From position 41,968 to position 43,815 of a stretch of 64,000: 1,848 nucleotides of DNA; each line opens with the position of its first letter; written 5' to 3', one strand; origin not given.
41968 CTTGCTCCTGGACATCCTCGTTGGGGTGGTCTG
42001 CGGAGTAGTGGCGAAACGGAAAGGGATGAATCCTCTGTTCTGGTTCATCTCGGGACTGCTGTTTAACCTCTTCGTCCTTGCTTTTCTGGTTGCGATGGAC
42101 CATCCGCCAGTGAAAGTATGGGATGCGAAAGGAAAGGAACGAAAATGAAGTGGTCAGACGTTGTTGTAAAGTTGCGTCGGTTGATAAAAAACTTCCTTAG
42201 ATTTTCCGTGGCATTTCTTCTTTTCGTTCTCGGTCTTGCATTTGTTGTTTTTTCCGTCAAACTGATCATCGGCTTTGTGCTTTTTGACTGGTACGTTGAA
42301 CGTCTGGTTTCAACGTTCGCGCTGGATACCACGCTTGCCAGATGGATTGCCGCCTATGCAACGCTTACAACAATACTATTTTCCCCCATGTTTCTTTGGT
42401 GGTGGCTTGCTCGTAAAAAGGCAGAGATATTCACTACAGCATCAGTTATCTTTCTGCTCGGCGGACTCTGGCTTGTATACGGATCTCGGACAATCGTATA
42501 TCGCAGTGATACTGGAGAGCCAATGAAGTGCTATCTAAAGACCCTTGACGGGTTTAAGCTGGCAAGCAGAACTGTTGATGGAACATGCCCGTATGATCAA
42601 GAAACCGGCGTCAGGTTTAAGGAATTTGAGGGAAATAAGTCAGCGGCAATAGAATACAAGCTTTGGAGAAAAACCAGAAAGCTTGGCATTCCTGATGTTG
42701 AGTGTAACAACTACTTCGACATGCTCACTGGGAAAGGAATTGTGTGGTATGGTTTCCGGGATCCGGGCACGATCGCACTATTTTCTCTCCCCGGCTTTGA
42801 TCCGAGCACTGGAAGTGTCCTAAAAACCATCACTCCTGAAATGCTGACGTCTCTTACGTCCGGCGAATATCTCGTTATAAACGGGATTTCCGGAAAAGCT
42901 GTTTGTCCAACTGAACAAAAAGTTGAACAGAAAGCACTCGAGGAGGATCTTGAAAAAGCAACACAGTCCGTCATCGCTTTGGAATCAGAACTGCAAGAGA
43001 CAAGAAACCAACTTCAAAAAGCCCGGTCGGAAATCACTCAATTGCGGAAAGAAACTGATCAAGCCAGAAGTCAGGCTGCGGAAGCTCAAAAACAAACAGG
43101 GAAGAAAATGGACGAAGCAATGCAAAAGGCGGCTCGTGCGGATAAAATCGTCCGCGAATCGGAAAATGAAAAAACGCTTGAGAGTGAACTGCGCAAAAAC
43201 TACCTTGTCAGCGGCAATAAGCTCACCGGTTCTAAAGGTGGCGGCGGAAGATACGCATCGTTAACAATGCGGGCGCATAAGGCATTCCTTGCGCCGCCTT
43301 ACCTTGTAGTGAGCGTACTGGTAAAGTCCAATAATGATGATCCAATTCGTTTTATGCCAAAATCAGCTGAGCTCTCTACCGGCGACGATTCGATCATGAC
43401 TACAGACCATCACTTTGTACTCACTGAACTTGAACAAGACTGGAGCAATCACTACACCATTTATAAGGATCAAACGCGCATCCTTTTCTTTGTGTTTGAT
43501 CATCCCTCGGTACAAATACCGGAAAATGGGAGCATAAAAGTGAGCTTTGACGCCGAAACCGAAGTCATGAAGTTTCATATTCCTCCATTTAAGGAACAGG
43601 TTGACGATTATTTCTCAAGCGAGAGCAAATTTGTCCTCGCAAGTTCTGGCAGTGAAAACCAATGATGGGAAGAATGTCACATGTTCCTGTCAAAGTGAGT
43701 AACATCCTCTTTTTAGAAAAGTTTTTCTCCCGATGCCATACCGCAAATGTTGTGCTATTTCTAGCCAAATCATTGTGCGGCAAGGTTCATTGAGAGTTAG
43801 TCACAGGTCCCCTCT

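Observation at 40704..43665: Divergently transcribed cluster of five uncharacterized membrane proteins with two tandem 87-aa paralogs sharing a C-terminal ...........(K/R)W motif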

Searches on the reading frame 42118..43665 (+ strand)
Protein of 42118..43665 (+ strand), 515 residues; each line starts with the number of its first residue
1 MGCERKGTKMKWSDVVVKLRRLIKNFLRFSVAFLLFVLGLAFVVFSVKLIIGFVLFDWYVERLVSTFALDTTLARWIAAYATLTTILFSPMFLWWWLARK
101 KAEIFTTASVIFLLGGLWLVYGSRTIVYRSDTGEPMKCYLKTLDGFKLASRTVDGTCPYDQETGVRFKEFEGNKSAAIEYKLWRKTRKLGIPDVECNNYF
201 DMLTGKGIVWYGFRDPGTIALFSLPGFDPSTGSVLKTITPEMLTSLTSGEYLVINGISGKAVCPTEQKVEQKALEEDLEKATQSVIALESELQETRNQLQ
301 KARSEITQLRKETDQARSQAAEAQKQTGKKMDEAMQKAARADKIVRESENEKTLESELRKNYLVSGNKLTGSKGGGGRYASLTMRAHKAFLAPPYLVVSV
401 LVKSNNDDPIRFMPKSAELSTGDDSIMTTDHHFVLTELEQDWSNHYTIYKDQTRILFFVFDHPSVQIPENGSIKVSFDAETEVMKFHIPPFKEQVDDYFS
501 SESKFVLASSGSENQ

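Call 4: search_protein_families(library=pfam, proteins=[window:42118-43665:+], max_evalue=1)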
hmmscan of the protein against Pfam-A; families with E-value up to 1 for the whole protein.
window:42118-43665:+ (515 aa): 14 families
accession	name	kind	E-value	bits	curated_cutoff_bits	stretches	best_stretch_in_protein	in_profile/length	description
PF13094.11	CENP-Q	-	0.022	15.3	28.5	1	270-355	30-111/162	CENP-Q, a CENPA-CAD centromere complex subunit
PF02601.20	Exonuc_VII_L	-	0.037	13.9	35.9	1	271-361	157-247/315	Exonuclease VII, large subunit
PF08702.15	Fib_alpha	-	0.063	13.9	29.9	1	262-355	15-108/143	Fibrinogen alpha/beta chain family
PF08826.15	DMPK_coil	-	0.11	13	22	1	272-318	14-60/61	DMPK coiled coil domain like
PF12129.13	PHTF1-2_N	-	0.15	12.2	25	1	81-115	74-108/156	Homeodomain containing protein PHTF1/2, N-terminal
PF05667.16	CCDC22_CC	-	0.18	11.4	39.2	1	268-357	196-286/477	CCDC22 protein coiled-coil region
PF15799.10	CCD48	-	0.32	9.8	30.4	1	259-371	207-318/578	Coiled-coil domain-containing protein 48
PF07200.18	Mod_r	-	0.34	11.3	30.1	1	271-338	27-95/146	Modifier of rudimentary (Mod(r)) protein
PF07888.16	CALCOCO1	-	0.46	9.8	36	1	266-359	168-261/496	Calcium binding and coiled-coil domain (CALCOCO1) like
PF06810.17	Phage_scaffold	-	0.51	10.7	35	1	271-362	29-122/170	Phage capsid assembly scaffolding protein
PF11839.13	Alanine_zipper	-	0.53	11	23.1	1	288-345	6-63/69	Alanine-zipper, major outer membrane lipoprotein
PF09787.14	Golgin_A5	-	0.55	10.2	31.7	1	280-360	37-118/305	Golgin subfamily A member 5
PF10186.14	ATG14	-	0.56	9.7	33.2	1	266-345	66-145/347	Vacuolar sorting 38 and autophagy-related subunit 14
PF07160.18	SKA1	-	0.6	10.3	29.6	1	269-353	26-109/243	Spindle and kinetochore-associated protein 1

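Call 5: search_protein_families(library=ncbifam, proteins=[window:42118-43665:+], max_evalue=1)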
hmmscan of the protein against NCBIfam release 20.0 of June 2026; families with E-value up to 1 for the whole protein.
window:42118-43665:+ (515 aa): 26 families (the best 25 are shown)
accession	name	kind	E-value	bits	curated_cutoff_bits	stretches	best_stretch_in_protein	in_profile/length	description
NF004412.0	PRK05759.1-3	equivalog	0.00015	21.7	156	1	252-348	38-136/185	F0F1 ATP synthase subunit B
TIGR02168.1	SMC_prok_B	equivalog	0.0012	16.6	567.35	1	260-357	670-767/1181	chromosome segregation protein SMC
NF058675.1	RcGTA_tape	equivalog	0.013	15.3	220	1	270-341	13-84/220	RcGTA-type gene transfer agent tail tape measure protein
NF040598.1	Ala_zip_lipo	subfamily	0.015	15.8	43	1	283-348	22-87/90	Lpp/OprI family alanine-zipper lipoprotein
NF033551.1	transpos_IS1182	equivalog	0.018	14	270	1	260-430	147-251/488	IS1182 family transposase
NF002572.0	PRK02224.1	equivalog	0.031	12.5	1087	1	269-360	307-395/888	DNA double-strand break repair ATPase Rad50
NF037968.1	SemiSWEET_2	subfamily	0.046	13.9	80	1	81-123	5-48/76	SemiSWEET transporter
TIGR02169.1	SMC_prok_A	equivalog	0.065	10.9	729.4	1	266-359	348-441/1165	chromosome segregation protein SMC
NF033885.1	conj_TraP_IncI1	equivalog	0.083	12.6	135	1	272-326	103-158/217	conjugal transfer protein TraP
NF008644.1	PRK11637.1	equivalog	0.11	11.5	270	1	265-340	21-96/385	murein hydrolase activator EnvC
NF045780.1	TrlF_fam_ATP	equivalog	0.12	11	350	1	270-345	634-709/944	TrlF family AAA-like ATPase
NF010758.0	PRK14161.1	equivalog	0.18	11.5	206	1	267-323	11-66/178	nucleotide exchange factor GrpE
TIGR03185.1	DNA_S_dndD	equivalog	0.19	10.1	245.85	1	270-349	422-496/650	DNA sulfur modification protein DndD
TIGR04211.1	SH3_and_anchor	equivalog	0.24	11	65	1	274-348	64-137/198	TIGR04211 family SH3 domain-containing protein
NF033930.1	pneumo_PspA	exception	0.34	9.6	850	1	266-358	133-229/659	pneumococcal surface protein A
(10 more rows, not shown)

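Call 6: search_protein_families(library=phrogs, proteins=[window:42118-43665:+], max_evalue=1)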
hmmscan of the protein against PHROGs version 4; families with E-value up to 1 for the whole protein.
window:42118-43665:+ (515 aa): 21 families
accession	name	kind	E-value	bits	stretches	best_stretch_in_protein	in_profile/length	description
phrog_4704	-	tail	0.001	18.8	1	270-334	121-189/625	tail length tape measure protein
phrog_2337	-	tail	0.0016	17.6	1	257-340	694-776/1326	tail length tape measure protein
phrog_6631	-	unknown function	0.0031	18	1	269-356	60-147/251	-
phrog_10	-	head and packaging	0.024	14.6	1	242-375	244-366/752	major head protein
phrog_15697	-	unknown function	0.13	13.2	1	268-305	5-42/64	-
phrog_167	-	tail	0.16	10.5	1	271-341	105-175/1555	tail length tape measure protein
phrog_10613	-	tail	0.19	12.5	1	267-353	73-158/237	tail length tape measure protein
phrog_4780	-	unknown function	0.19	12.3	1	268-368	157-252/275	-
phrog_1272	-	tail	0.21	10.2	1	270-339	134-202/1606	tail length tape measure protein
phrog_1889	-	head and packaging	0.23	11.9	1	260-347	177-263/276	terminase small subunit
phrog_16812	-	unknown function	0.26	12.4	0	48-69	49-70/90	-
phrog_1293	-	tail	0.33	9.6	1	269-338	90-163/1424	tail length tape measure protein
phrog_17470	-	unknown function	0.35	9.8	1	245-338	162-258/755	-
phrog_3918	-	tail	0.36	10.2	1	271-353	105-186/707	tail fiber protein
phrog_23208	-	head and packaging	0.39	9.7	1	257-348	119-211/840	virion structural protein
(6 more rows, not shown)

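Call 7: search_protein_families(library=padloc, proteins=[window:42118-43665:+], max_evalue=1)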
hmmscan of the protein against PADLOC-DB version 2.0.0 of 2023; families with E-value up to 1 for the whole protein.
window:42118-43665:+ (515 aa): 27 families (the best 25 are shown)
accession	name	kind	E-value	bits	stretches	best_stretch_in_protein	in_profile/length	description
PDLC03863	LmuB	-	0.00072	16.3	1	268-359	347-438/610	-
PDLC00511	JetC1|JetC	-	0.0031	13.5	1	272-351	690-768/1108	DUF3584 domain; MukB-like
PDLC03862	LmuB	-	0.0055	13.1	1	272-372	221-318/643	-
PDLC00581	JetC3|JetC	-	0.025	10.3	1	269-359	513-601/1473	DUF3584 domain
PDLC00513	JetC1|JetC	-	0.027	10.5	1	272-368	281-378/1140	DUF3584 domain; MukB-like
PDLC00254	LmuB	-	0.036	10.7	1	269-329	226-286/563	AAA ATPase domain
PDLC02668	DndD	-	0.046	10.7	1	270-349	426-504/659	DndD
PDLC00518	JetC1|JetC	-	0.048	9.5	1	267-358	701-794/1112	DUF3584 domain; MukB-like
PDLC00519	JetC1|JetC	-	0.054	9.7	1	270-364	697-791/1097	DUF3584 domain; MukB-like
PDLC03864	LmuB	-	0.066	9.7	1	261-351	388-481/657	-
PDLC00553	JetC2|JetC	-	0.075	8.9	1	269-350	316-398/1361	DUF3584 domain; MukB-like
PDLC00579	JetC3|JetC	-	0.077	8.8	1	268-360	825-916/1453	DUF3584 domain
PDLC00580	JetC3|JetC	-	0.16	8.2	1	266-363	323-416/1068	DUF3584 domain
PDLC03859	LmuB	-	0.17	9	1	272-358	363-444/611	-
PDLC00517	JetC1|JetC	-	0.17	8.1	1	277-358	706-785/1119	DUF3584 domain; MukB-like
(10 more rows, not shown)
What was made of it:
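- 42949..43158 (+): gE residues 269-338: a single ~70-residue helix (coiled-coil stalk). It is the source of all the spurious SMC, tape-measure and LmuB matches in calls 4-7.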

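Call 12: find_homologous_proteins(query=window:42118-43665:+, max_evalue=0.01)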
Query window:42118-43665:+ (515 aa): 1 proteins with E <= 0.01 among 8000 candidates.
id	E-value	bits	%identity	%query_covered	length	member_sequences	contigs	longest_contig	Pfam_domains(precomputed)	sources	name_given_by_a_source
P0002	0.0e+0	1142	100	98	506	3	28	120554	-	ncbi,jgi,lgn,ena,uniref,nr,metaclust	ncbi:MAG: hypothetical protein A3C80_02335 [Candidatus Ryanbacteria bacterium RIFCSPHIGHO2_02_FULL_4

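Call 13: find_encoding_contigs(protein=P0002, flank=10000, max_places=10)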
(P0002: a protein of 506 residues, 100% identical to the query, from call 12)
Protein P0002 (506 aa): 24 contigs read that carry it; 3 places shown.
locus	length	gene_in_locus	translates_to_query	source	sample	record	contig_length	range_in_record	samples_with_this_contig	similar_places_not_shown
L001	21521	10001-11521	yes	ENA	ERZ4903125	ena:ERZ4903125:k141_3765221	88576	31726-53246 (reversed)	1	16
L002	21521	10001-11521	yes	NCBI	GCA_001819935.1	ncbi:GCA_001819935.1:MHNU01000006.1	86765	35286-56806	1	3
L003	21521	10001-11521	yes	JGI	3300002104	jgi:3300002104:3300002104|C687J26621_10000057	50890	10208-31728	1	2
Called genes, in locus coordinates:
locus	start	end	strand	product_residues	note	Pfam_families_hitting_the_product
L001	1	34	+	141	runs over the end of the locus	PF00707:IF3_C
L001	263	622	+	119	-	PF00453:Ribosomal_L20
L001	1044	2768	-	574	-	PF14716:HHH_8, PF14520:HHH_5 (weak), PF14791:DNA_pol_B_thumb, PF02811:PHP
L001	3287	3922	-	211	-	PF03167:UDG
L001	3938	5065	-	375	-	PF01490:Aa_trans, PF03222:Trp_Tyr_perm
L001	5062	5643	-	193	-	PF18306:LDcluster4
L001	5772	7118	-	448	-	PF00753:Lactamase_B, PF23023:Anti-Pycsar_Apyc1, PF12706:Lactamase_B_2, PF16661:Lactamase_B_6, PF10996:Beta-Casp, PF07521:RMMBL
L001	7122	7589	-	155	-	PF00334:NDK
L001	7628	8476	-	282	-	PF00753:Lactamase_B (faint)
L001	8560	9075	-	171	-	-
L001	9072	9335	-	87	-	-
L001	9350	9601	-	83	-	-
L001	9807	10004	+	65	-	-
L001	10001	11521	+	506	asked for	-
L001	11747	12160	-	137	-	-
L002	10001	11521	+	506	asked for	-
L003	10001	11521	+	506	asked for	-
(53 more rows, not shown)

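Call 66: predict_structure(alignment_id=A4)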
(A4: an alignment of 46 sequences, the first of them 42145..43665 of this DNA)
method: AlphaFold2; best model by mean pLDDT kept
length: 506 residues; sequences in the alignment: 46
mean_pLDDT: 78.4   pTM: 0.40
mean pLDDT of the five models: 78.4, 77.2, 76.8, 76.1, 75.0
residues with pLDDT >= 90: 169; 70-90: 209; 50-70: 65; < 50: 63
segments of 3 or more residues with pLDDT < 50: 120-122, 258-271, 339-358, 362-368, 429-432, 492-506
pLDDT, mean of each block of 10 residues (from residue 1): 84 94 95 92 94 85 87 90 73 73 77 57 63 94 88 95 87 93 94 96 96 97 97 94 92 65 46 64 86 88 85 74 72 58 41 45 47 84 85 88 83 77 55 68 88 74 83 86 67 42 38
secondary structure, 60 per line:
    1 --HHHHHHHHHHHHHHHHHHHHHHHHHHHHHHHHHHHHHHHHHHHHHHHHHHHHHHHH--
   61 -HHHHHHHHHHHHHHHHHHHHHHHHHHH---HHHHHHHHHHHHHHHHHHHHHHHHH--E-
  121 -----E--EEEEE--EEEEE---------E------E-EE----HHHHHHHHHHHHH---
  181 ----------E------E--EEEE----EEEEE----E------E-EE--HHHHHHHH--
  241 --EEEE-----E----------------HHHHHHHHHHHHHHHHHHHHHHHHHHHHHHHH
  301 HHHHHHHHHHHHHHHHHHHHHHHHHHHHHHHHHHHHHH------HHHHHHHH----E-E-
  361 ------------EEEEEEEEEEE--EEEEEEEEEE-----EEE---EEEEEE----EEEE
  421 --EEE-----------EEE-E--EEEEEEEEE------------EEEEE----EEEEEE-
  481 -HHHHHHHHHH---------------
elements in order: H3-58 H62-88 H92-116 E129-133 E136-140 H165-177 E201-204 E209-213 H231-238 E243-246 H269-338 H345-352 E373-383 E386-395 E401-403 E407-412 E417-420 E423-425 E437-439 E444-452 E465-469 E474-479 H482-491
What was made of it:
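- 42145..42495 (+): gE residues 1-117: three TM helices (H3-58, H62-88, H92-116), with the conserved FGLD…AR loop and a basic RKK loop. AF2 model, pLDDT 73-95 over most of this stretch and 57 for residues 111-120 (call 66).
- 42712..42843 (+): gE residues 190-233: copy 2 of the ~44-aa repeat (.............…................). Block-mean pLDDT 92-97 over these residues (call 66).
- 42949..43158 (+): Call 66.
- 43261..43584 (+): gE residues 373-480: C-terminal beta-sandwich, lineage-specific. Call 66 (pLDDT mostly 70-88 despite having no homologs).
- On TolA: Three TM helices (call 66).
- Checked: The gE architecture of TM helices, coiled coil and C-terminal globular domain is confirmed by an AlphaFold model (call 66).
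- gE pLDDT 78.4, showing three TM helices, a beta-rich ectodomain, one long helix and a beta-sandwich (call 66).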

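Call 68: fold_search(model_id=the predicted structure, library=pdb)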
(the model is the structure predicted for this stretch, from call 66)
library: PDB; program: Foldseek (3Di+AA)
matches with E <= 10: 469; with E <= 0.001: 0
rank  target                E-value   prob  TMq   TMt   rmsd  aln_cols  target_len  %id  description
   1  9leg_B                3.8e-02  0.41  0.12  0.15  29.1       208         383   14  AMO complex (released 2026-02-04)
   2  4eae_A                7.6e-02  0.66  0.11  0.27  10.4       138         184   14  The crystal structure of a functionally unknown protein from Listeria monocytogenes EGD-e (released 2012-04-04)
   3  3cfu_B                1.1e-01  0.77  0.14  0.44  10.9       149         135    8  Crystal structure of the yjhA protein from Bacillus subtilis. Northeast Structural Genomics Consortium target SR562 (released 2008-03-18)
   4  6cxh_A                1.1e-01  0.41  0.11  0.14  28.2       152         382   15  Crystal structure of particulate methane monooxygenase from Methylomicrobium alcaliphilum 20Z (released 2018-05-16)
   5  3o0l_B                1.3e-01  0.94  0.13  0.53   6.7        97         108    9  Crystal structure of a Pfam DUF1425 family member (Shew_1734) from Shewanella sp. pv-4 at 1.81 a resolution (released 2010-08-04)
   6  3o0l_A                1.3e-01  0.89  0.13  0.50   8.5       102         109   12  Crystal structure of a Pfam DUF1425 family member (Shew_1734) from Shewanella sp. pv-4 at 1.81 a resolution (released 2010-08-04)
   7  2f1e_MODEL_1_A        1.5e-01  0.60  0.11  0.38   6.4        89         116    9  Solution structure of ApaG protein (released 2006-10-24)
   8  4c47_B                1.6e-01  0.25  0.10  0.24  21.8       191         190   12  Salmonella enterica trimeric lipoprotein SadB (released 2014-01-08)
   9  3zy7_A                1.7e-01  0.44  0.11  0.35   8.1       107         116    9  Crystal structure of computationally redesigned gamma-adaptin appendage domain forming a symmetric homodimer (released 2011-12-28)
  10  9cl6_A                1.7e-01  0.21  0.11  0.14  27.3       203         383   15  Ammonia monooxygenase in native membranes (released 2025-01-08)
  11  4c47_A                1.9e-01  0.41  0.11  0.26  21.3       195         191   10  Salmonella enterica trimeric lipoprotein SadB (released 2014-01-08)
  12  4zoa_B                2.1e-01  0.69  0.11  0.08   7.2        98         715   12  Crystal Structure of beta-glucosidase from Listeria innocua in complex with isofagomine (released 2016-05-18)
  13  4c47_C                2.7e-01  0.35  0.10  0.25  21.2       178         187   10  Salmonella enterica trimeric lipoprotein SadB (released 2014-01-08)
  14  9qpq_H                3.2e-01  0.66  0.11  0.22   8.4       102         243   11  The structure of the COPI leaf bound to GOLPH3 (released 2025-10-22)
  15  9pxf_A                3.5e-01  0.21  0.12  0.15  14.3       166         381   11  Ammonia monooxygenase in native membranes from N. briensis (released 2026-01-28)
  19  3cfu_A                4.0e-01  0.51  0.15  0.42   8.7       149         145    9  Crystal structure of the yjhA protein from Bacillus subtilis. Northeast Structural Genomics Consortium target SR562 (released 2008-03-18)
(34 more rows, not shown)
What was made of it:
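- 43261..43584 (+): The best PDB fold hits are generic Ig-like or DUF4352-type sandwiches at E about 0.1 (call 68).
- On DUF4352-type Ig-like sandwich (gE C-terminus): Foldseek best hits are 4eae at E 0.076 and 3cfu at E 0.11, prob 0.66-0.77 (call 68).
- Closest known: Membrane-anchored Ig-like or DUF4352-type sandwich proteins. Same: The gE C-terminal domain is predicted as a beta-sandwich, and these are among its best fold hits (call 68).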

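Call 89: search_solved_structures(query=A4, max_evalue=1)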
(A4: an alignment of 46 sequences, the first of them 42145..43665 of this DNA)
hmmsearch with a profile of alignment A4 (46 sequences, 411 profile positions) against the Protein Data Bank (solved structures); distinct sequences matched with E-value up to 1: 1.
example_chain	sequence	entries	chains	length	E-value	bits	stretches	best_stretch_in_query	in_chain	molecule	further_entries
29vf_O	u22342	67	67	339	0.032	16.7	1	232-287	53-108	TATA-box-binding protein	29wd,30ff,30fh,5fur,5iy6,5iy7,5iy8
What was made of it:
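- Closest known: Membrane-anchored Ig-like or DUF4352-type sandwich proteins. Different: There is no sequence match (calls 4, 89).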
